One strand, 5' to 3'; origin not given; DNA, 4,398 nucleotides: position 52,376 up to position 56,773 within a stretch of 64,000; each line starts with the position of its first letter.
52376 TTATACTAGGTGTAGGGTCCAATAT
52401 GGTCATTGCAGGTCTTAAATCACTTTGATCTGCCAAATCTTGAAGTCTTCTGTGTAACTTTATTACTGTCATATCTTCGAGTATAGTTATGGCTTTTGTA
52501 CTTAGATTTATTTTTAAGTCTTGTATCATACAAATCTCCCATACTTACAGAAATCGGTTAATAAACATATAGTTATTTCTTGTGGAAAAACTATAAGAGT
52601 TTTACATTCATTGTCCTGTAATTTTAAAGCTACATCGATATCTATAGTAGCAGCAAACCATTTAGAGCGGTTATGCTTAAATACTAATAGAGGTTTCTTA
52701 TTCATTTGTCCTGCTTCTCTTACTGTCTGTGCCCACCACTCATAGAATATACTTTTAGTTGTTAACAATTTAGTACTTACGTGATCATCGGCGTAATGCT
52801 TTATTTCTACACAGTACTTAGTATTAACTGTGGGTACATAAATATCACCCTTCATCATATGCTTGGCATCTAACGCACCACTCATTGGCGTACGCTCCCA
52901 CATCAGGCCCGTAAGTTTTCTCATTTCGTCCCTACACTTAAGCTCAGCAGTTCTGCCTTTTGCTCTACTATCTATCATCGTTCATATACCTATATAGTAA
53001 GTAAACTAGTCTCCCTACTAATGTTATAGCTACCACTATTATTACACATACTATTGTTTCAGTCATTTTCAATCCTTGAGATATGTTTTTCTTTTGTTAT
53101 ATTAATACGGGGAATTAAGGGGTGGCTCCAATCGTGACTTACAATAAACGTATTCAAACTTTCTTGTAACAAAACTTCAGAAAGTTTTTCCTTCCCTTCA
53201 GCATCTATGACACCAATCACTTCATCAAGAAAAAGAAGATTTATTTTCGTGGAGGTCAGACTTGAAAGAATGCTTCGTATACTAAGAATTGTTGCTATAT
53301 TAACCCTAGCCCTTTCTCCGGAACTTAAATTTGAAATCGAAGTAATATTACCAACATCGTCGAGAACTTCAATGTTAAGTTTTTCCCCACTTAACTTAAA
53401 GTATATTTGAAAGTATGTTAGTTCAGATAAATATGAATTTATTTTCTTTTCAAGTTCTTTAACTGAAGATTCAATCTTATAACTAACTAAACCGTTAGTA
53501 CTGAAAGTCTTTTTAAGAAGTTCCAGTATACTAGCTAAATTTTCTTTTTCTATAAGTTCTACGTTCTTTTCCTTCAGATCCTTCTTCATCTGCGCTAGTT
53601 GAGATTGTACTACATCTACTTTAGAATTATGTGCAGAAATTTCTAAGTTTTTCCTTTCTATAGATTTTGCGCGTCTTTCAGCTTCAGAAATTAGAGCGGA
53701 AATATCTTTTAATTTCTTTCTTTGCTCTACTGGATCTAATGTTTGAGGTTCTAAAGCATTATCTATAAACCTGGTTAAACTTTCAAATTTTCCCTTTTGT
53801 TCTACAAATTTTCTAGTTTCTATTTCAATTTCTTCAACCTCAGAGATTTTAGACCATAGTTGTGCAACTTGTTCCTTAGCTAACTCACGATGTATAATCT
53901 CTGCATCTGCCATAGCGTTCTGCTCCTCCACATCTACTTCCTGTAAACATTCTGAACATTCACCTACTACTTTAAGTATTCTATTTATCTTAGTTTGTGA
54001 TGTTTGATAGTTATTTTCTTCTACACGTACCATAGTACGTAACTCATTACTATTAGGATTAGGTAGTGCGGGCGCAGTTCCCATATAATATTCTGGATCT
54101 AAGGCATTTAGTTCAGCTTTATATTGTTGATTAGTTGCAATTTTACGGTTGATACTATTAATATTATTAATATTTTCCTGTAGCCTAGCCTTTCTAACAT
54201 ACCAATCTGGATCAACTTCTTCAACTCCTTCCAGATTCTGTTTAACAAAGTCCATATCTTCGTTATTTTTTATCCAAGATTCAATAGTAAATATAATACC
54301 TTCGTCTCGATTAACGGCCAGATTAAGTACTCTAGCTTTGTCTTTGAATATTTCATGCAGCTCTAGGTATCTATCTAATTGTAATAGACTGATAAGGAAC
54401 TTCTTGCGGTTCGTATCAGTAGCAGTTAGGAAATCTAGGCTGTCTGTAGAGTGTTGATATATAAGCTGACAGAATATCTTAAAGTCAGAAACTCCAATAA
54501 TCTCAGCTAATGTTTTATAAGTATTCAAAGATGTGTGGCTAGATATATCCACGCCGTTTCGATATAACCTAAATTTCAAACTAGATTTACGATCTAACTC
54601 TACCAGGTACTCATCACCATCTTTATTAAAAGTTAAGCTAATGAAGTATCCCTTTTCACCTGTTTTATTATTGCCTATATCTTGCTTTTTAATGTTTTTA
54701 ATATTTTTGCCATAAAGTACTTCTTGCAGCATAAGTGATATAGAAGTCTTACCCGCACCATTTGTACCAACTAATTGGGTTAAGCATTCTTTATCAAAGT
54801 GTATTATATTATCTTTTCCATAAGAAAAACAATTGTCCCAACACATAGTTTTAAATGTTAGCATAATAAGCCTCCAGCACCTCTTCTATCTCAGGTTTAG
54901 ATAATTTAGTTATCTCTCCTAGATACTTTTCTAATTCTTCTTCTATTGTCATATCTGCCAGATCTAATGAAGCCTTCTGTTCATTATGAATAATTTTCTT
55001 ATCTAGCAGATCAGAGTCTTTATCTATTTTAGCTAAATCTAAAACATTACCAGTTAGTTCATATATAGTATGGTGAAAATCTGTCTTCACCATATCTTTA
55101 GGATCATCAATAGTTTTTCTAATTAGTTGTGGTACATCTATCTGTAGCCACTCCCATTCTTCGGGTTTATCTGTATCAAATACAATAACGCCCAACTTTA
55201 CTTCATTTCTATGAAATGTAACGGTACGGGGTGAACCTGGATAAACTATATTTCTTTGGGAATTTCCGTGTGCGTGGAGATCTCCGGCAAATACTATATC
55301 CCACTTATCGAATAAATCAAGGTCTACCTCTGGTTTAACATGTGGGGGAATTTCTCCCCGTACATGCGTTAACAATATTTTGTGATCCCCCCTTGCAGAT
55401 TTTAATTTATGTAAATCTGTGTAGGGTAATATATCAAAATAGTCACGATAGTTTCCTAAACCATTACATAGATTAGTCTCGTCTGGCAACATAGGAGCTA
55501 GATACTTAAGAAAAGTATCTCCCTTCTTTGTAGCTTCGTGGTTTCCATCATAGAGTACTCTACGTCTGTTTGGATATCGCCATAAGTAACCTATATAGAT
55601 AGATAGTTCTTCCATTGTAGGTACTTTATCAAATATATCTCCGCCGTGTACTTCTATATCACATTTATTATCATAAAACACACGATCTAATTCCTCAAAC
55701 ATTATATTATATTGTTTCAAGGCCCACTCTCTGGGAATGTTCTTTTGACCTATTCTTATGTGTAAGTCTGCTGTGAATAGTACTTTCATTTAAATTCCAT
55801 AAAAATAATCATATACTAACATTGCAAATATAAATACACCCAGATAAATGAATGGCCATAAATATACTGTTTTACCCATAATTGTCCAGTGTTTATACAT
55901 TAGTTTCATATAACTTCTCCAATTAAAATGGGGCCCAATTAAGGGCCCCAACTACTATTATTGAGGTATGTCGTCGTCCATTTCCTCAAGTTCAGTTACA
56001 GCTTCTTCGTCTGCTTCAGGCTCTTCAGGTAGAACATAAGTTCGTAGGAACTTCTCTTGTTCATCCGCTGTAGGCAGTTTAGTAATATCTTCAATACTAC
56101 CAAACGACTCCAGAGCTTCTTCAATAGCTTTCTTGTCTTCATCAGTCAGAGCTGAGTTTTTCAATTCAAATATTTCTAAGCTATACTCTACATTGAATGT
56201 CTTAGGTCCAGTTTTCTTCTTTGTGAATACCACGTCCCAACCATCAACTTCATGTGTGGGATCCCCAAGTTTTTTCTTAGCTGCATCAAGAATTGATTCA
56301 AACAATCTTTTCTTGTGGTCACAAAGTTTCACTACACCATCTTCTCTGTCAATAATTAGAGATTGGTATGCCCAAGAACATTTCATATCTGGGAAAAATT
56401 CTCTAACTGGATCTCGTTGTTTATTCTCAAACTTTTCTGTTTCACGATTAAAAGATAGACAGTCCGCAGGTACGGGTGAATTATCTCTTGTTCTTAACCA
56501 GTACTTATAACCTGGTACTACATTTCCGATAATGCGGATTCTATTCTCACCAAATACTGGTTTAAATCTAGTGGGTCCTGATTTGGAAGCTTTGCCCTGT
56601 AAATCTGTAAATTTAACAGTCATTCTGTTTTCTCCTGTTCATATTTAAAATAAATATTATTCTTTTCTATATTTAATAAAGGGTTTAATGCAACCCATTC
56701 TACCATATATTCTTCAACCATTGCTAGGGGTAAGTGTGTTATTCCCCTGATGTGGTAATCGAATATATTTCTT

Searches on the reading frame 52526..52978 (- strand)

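Call 40: search_protein_families(library=pfam, proteins=[window:52526-52978:-], max_evalue=0.01)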
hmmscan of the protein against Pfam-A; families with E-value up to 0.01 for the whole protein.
window:52526-52978:- (150 aa): 1 family
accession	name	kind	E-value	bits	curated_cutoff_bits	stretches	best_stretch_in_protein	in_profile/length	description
PF24608.2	PDDEXK_15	-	2.6e-32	112.4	27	1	3-123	1-124/164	Phage putative PDDEXK endonuclease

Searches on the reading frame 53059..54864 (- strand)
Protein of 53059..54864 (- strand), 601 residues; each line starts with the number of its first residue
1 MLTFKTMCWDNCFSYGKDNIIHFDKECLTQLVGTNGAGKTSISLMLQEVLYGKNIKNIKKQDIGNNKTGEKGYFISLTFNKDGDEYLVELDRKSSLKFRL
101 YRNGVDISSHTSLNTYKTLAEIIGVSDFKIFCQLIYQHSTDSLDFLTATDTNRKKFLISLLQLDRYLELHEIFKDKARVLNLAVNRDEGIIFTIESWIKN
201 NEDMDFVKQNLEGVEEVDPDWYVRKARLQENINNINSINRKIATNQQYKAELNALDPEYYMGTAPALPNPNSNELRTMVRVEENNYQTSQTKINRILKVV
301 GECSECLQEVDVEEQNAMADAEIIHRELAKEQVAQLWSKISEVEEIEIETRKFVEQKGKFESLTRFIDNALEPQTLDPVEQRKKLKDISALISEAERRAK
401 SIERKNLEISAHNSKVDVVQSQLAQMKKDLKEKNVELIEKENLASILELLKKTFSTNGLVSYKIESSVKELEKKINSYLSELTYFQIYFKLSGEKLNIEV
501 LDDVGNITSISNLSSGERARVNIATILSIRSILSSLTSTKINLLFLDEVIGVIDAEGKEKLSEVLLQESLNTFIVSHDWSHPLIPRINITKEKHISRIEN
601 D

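Call 40: search_protein_families(library=pfam, proteins=[window:53059-54864:-], max_evalue=0.01)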
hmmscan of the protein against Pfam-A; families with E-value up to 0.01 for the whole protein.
window:53059-54864:- (601 aa): 4 families
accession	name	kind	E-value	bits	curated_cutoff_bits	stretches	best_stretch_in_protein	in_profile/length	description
PF13476.12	AAA_23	-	0.00023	22.3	27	0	11-243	6-194/201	AAA domain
PF13558.12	SbcC_Walker_B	-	0.0008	20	27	1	499-565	15-88/90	SbcC/RAD50-like, Walker B motif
PF02463.25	SMC_N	-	0.00081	19.3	40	0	11-577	9-197/220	RecF/RecN/SMC N terminal domain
PF00005.33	ABC_tran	-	0.0016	19.5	25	0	26-51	11-36/137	ABC transporter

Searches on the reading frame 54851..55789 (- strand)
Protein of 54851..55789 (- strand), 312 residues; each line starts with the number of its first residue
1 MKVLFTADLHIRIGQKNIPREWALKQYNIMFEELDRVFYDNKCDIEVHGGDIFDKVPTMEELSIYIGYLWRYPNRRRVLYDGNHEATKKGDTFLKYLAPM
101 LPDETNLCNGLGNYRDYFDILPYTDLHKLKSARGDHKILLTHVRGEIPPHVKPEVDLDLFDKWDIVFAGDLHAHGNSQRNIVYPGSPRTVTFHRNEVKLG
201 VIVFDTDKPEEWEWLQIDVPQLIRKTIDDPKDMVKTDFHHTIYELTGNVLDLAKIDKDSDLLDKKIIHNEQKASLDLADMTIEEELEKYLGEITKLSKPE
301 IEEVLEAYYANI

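Call 40: search_protein_families(library=pfam, proteins=[window:54851-55789:-], max_evalue=0.01)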
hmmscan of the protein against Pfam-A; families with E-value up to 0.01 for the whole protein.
window:54851-55789:- (312 aa): 2 families
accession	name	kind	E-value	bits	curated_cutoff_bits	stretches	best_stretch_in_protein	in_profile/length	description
PF00149.33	Metallophos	-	3e-08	34.8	21.5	1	1-198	1-181/191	Calcineurin-like phosphoesterase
PF12850.12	Metallophos_2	-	0.0085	16.6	27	0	1-207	1-152/154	Calcineurin-like phosphoesterase superfamily domain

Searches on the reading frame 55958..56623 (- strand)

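Call 40: search_protein_families(library=pfam, proteins=[window:55958-56623:-], max_evalue=0.01)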
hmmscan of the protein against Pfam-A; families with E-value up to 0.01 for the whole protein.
window:55958-56623:- (221 aa): 0 families

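Call 79: search_protein_families(library=phrogs, proteins=[window:55958-56623:-], max_evalue=0.001)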
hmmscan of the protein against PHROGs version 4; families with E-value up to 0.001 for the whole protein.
window:55958-56623:- (221 aa): 3 families
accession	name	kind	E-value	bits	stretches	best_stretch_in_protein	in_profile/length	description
phrog_1607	-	DNA, RNA and nucleotide metabolism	1.9e-25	91.1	1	1-194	2-237/285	single strand DNA binding protein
phrog_8542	-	unknown function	2e-08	35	1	89-170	125-204/298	-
phrog_1192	-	DNA, RNA and nucleotide metabolism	9.9e-06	26.2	1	89-191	131-224/326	single strand DNA binding protein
